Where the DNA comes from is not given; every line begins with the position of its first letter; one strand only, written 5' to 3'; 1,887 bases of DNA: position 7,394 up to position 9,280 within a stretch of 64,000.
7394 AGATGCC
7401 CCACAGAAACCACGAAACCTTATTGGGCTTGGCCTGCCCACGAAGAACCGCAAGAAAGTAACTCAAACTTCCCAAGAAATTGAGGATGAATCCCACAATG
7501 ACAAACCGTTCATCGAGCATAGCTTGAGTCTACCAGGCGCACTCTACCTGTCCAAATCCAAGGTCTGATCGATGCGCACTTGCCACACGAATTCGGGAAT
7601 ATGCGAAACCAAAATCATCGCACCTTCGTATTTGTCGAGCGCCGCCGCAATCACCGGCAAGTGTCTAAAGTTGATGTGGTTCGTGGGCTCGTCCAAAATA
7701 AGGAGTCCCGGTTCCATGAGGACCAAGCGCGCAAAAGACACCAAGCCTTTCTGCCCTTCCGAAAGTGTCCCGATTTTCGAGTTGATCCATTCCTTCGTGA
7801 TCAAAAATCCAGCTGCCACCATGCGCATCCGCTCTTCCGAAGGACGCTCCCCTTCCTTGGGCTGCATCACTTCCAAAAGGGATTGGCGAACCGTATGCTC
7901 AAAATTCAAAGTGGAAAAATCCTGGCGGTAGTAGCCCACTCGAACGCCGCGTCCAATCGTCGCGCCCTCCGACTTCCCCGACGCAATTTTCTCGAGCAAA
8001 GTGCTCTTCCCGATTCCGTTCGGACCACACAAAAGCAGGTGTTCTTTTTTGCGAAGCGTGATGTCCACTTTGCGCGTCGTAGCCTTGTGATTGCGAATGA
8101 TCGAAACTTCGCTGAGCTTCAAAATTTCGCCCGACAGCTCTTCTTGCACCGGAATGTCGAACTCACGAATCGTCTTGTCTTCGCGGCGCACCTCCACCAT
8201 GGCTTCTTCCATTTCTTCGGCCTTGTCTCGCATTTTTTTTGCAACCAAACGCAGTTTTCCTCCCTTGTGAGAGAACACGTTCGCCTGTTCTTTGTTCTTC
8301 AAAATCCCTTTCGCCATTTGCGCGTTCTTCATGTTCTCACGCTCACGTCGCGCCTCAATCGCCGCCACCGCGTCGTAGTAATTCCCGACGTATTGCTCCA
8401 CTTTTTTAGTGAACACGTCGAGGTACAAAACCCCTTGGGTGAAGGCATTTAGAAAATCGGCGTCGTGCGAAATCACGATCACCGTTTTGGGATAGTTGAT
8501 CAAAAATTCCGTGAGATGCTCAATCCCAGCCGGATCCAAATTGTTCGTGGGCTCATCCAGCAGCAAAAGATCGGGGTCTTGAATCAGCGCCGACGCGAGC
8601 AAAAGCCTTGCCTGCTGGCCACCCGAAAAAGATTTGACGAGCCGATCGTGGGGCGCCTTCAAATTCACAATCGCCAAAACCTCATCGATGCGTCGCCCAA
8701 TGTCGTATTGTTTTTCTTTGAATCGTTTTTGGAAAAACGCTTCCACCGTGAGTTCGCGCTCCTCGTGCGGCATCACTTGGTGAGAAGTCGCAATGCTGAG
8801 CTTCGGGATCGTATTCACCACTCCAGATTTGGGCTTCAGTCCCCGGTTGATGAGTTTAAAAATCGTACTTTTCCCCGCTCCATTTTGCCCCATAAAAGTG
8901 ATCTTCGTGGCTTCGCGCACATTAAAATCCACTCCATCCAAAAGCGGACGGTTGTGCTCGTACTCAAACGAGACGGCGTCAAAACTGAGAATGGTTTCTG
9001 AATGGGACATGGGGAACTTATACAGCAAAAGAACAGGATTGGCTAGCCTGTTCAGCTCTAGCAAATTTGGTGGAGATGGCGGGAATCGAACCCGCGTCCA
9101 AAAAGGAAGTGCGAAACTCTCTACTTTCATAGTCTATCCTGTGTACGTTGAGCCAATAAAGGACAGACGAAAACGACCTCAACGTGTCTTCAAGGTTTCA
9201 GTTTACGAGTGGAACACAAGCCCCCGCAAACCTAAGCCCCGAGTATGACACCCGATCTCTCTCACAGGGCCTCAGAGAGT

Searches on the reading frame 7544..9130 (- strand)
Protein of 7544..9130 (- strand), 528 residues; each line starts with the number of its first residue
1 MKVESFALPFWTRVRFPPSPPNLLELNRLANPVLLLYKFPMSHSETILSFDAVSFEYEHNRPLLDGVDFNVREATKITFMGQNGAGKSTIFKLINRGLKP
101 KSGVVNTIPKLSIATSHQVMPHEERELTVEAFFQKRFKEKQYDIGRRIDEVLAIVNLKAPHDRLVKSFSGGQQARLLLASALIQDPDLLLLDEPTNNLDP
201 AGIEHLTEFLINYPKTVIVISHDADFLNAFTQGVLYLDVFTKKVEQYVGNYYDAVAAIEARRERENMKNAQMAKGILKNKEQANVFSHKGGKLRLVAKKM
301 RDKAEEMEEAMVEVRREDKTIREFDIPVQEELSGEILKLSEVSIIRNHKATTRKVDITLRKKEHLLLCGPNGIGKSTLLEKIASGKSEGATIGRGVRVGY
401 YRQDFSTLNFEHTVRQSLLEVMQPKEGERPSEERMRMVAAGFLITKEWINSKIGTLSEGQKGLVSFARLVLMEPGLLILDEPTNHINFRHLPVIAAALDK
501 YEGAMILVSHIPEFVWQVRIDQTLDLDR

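Call 80: search_protein_families(library=pfam, proteins=[window:7544-9130:-], max_evalue=0.001)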
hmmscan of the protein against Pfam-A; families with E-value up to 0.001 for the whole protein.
window:7544-9130:- (528 aa): 16 families
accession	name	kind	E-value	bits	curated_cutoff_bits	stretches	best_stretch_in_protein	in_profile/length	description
PF00005.33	ABC_tran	-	9.4e-45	153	25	2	64-196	1-137/137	ABC transporter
PF13304.12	AAA_21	-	7.1e-15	56.3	27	1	164-224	234-300/304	AAA domain, putative AbiEii toxin, Type IV TA system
PF02463.25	SMC_N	-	5.5e-09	36.2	40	0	120-230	90-205/220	RecF/RecN/SMC N terminal domain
PF13555.12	AAA_29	-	1.1e-08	35.1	27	0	350-379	12-39/61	P-loop containing region of AAA domain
PF03193.22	RsgA_GTPase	-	1.5e-07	31.9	30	0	347-385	92-129/174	RsgA GTPase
PF13401.12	AAA_22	-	4.5e-07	30.7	27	0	361-436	4-73/130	AAA domain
PF13476.12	AAA_23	-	2.3e-06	28.8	27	0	353-384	11-41/201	AAA domain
PF12775.13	AAA_7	-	7.1e-06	26.1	25.8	0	355-387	26-58/181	P-loop containing dynein motor region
PF13175.12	AAA_15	-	1.3e-05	25.4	32.1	0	344-382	7-43/374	AAA ATPase domain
PF03266.21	NTPase_1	-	9.6e-05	22.7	23.9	0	364-410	1-47/168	NTPase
PF20720.3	nSTAND3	-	0.00013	22.1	27.2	0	354-384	9-39/155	Novel STAND NTPase 3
PF13191.12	AAA_16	-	0.00023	22.1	32.6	0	362-421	24-86/167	AAA ATPase domain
PF05729.18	NACHT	-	0.00032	21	26.7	0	365-401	3-39/167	NACHT domain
PF00493.29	MCM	-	0.00032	20.3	23.3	0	354-384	49-79/224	MCM P-loop domain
PF00004.35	AAA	-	0.00041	21.2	21.2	0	365-384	1-20/131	ATPase family associated with various cellular activities (AAA)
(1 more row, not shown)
